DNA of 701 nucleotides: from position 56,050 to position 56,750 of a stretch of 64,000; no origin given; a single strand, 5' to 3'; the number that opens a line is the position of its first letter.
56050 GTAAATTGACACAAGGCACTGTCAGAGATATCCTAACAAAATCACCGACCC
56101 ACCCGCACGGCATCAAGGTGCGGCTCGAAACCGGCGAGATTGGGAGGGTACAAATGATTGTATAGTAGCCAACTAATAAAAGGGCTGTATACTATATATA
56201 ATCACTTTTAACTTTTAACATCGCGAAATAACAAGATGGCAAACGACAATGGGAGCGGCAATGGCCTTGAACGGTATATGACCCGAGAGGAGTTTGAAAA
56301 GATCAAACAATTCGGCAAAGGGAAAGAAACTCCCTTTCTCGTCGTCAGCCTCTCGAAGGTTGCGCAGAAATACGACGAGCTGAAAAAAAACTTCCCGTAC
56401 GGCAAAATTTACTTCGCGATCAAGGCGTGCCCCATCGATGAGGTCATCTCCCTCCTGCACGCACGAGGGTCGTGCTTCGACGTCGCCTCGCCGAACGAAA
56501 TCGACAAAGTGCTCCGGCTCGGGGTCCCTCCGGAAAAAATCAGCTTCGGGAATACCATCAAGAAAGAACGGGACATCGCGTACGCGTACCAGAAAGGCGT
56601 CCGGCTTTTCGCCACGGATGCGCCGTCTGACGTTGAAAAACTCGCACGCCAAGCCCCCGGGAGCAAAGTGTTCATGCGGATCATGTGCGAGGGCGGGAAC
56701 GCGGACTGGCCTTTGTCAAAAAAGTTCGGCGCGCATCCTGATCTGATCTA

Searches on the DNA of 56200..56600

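Call 80: search_with_rna_model(model_id=R1, source=window, start=56200, end=56600, max_evalue=10, show_alignments=1)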
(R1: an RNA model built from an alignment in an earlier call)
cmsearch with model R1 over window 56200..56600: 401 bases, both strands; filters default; matches with E-value up to 10: 1.
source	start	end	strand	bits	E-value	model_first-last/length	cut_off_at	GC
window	56312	56490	-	17.8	2e-06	1-170/170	no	0.55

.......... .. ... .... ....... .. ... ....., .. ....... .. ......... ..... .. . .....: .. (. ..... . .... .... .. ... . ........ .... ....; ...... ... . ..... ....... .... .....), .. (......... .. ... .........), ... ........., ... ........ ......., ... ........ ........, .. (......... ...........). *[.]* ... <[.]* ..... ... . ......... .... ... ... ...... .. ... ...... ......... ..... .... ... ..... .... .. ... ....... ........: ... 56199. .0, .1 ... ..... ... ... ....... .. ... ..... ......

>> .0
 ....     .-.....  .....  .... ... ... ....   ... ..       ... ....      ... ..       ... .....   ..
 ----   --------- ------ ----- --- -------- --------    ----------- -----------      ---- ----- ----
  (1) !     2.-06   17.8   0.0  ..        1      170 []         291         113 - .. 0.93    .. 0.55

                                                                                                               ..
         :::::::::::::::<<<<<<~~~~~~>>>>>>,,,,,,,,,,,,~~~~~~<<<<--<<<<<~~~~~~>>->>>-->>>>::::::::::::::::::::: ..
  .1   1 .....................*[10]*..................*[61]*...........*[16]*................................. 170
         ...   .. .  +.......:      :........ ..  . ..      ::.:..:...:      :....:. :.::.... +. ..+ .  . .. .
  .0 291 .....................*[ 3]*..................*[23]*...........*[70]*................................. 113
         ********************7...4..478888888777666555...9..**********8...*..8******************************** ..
